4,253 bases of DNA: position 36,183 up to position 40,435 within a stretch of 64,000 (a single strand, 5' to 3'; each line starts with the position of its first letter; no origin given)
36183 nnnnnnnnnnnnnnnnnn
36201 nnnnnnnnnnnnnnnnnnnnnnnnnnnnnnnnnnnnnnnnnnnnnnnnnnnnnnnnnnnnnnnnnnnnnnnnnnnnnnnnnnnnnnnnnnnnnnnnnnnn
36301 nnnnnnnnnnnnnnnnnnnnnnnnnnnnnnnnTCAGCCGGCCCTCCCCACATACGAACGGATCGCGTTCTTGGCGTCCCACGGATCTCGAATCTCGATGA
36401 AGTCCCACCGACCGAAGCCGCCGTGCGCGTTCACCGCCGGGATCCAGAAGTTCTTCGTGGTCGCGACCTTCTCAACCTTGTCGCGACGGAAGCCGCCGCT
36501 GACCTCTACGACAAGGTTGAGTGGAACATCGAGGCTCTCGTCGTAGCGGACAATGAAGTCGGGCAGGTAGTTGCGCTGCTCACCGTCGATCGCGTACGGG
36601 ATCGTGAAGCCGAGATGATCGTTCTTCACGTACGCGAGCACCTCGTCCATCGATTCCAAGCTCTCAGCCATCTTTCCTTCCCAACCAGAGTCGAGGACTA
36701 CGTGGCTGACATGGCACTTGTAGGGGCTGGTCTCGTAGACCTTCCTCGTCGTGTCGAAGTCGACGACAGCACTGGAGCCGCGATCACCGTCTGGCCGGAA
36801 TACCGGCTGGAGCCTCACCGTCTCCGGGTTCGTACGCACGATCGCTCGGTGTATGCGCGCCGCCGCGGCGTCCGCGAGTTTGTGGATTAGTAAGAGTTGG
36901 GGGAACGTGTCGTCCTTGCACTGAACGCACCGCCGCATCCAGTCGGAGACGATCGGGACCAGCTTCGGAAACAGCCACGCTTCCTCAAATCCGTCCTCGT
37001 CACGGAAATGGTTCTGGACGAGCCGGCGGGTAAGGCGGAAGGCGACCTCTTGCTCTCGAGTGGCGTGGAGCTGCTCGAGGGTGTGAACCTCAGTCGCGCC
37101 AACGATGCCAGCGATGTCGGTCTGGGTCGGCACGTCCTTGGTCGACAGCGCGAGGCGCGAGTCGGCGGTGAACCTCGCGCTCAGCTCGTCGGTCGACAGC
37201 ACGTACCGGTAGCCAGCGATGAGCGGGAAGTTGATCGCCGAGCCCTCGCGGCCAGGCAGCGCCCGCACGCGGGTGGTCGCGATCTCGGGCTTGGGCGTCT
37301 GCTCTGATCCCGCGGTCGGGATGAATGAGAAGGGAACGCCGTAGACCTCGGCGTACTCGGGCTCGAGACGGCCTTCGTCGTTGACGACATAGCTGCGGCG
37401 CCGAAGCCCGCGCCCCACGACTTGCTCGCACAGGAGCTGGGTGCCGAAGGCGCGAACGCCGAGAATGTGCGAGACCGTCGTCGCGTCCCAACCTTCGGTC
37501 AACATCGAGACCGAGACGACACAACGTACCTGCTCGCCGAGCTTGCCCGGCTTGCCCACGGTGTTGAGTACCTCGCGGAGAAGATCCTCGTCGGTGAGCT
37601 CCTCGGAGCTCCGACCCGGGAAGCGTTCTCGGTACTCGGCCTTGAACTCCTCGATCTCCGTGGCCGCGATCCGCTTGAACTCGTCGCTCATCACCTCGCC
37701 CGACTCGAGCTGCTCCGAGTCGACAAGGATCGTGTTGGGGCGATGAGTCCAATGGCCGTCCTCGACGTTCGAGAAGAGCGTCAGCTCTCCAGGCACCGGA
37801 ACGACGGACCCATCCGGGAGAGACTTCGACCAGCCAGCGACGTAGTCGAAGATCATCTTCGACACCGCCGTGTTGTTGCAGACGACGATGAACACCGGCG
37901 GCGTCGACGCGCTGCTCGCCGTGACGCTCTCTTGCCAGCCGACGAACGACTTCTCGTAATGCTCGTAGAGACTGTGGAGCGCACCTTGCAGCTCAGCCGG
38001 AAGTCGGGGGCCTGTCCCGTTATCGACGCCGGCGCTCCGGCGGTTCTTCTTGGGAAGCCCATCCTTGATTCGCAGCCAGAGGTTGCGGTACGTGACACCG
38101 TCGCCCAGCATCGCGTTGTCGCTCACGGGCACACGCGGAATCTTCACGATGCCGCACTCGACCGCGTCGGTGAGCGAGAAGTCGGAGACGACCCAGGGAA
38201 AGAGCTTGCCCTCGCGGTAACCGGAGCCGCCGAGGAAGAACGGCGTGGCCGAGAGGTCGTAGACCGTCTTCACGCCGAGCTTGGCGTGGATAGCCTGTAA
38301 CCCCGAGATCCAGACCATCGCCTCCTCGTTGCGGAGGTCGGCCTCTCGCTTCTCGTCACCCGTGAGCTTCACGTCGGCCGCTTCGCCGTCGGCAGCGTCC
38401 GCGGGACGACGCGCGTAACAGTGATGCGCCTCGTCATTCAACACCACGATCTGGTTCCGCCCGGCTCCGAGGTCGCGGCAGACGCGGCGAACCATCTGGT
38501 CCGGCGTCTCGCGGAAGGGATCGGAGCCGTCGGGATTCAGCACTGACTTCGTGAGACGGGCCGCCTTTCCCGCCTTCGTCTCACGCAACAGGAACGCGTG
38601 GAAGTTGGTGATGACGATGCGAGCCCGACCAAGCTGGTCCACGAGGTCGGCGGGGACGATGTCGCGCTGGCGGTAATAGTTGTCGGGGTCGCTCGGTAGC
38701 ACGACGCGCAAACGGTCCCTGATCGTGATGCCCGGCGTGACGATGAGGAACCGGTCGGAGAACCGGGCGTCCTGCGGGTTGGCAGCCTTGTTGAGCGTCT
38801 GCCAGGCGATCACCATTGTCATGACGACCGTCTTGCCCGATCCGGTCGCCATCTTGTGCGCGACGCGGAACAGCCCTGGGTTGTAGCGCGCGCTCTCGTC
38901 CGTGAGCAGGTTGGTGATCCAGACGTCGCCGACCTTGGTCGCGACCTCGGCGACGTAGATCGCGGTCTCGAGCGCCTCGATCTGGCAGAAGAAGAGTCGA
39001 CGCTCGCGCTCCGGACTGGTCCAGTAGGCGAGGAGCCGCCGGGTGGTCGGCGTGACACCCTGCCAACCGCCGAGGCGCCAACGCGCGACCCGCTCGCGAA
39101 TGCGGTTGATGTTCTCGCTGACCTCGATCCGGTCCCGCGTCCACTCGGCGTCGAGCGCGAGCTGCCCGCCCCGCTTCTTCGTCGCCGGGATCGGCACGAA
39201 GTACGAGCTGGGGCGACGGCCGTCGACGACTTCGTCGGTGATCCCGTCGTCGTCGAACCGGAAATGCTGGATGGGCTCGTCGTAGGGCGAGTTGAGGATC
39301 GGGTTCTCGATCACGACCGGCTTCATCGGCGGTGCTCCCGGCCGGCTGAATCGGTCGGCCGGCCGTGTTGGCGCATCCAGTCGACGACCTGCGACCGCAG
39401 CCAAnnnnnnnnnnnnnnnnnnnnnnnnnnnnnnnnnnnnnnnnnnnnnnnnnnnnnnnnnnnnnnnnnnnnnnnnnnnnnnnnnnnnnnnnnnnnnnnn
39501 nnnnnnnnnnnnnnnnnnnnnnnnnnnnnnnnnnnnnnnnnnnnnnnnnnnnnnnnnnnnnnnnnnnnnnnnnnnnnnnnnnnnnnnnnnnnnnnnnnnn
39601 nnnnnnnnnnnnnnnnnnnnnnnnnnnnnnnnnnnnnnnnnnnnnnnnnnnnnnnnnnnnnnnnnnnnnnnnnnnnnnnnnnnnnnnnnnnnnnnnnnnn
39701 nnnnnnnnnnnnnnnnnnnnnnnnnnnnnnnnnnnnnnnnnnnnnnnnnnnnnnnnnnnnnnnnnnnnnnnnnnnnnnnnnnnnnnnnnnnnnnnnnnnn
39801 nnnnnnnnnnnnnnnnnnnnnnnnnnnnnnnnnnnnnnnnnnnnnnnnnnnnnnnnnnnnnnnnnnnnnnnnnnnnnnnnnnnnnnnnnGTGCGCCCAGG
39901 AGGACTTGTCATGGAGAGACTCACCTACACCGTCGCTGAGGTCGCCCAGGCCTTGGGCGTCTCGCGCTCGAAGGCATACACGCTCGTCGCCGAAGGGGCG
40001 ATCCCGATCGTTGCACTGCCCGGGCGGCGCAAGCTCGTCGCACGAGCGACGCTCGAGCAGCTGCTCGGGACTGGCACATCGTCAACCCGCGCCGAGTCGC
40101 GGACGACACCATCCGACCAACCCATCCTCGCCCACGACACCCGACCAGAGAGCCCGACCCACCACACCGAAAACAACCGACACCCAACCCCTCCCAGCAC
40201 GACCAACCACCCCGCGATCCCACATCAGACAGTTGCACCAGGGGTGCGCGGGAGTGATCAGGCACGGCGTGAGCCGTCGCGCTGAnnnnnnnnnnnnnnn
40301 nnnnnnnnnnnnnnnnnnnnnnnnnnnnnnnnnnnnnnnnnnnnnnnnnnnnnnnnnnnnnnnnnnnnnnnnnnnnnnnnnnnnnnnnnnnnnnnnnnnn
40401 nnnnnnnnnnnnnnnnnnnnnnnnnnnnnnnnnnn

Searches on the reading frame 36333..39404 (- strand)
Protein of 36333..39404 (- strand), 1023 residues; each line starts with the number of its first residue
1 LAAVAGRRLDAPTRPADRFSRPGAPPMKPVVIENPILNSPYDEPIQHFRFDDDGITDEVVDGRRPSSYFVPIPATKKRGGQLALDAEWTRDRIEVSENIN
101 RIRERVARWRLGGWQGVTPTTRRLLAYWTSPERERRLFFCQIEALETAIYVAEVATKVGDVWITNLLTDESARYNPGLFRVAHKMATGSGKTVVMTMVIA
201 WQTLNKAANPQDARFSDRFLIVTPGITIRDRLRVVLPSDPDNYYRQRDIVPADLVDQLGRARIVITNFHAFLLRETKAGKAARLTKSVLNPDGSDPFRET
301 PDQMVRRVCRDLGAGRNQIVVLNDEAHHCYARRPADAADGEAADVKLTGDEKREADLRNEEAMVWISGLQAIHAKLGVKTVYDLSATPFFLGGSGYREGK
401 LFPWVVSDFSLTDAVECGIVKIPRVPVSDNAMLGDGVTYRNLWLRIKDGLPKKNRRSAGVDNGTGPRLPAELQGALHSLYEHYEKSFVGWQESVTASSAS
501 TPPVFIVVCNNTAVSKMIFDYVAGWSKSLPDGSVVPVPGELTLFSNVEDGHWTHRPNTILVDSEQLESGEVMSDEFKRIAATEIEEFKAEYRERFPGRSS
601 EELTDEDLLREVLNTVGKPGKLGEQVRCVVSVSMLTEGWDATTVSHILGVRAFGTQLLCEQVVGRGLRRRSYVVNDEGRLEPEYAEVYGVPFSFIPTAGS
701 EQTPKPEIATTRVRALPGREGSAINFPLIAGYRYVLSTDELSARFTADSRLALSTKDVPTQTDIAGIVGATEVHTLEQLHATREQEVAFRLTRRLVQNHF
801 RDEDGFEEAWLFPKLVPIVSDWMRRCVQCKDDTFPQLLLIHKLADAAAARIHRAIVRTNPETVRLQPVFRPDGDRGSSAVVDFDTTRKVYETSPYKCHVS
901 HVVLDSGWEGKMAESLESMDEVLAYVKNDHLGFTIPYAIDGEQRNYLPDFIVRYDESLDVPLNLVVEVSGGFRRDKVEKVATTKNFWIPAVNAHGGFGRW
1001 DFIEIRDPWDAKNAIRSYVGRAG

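Call 13: search_protein_families(library=pfam, proteins=[window:36333-39404:-], max_evalue=0.001)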
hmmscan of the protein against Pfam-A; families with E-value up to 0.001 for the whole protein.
window:36333-39404:- (1023 aa): 1 family
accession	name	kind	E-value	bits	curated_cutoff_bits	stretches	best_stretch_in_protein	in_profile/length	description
PF04851.21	ResIII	-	1.5e-07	31.9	22.5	1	176-337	21-141/164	Type III restriction enzyme, res subunit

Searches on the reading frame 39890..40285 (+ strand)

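Call 13: search_protein_families(library=pfam, proteins=[window:39890-40285:+], max_evalue=0.001)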
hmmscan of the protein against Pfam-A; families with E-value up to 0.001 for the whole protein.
window:39890-40285:+ (131 aa): 1 family
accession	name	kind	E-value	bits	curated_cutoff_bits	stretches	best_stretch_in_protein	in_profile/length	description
PF12728.13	HTH_17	-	7e-10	39.5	27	1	13-59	2-47/51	Helix-turn-helix domain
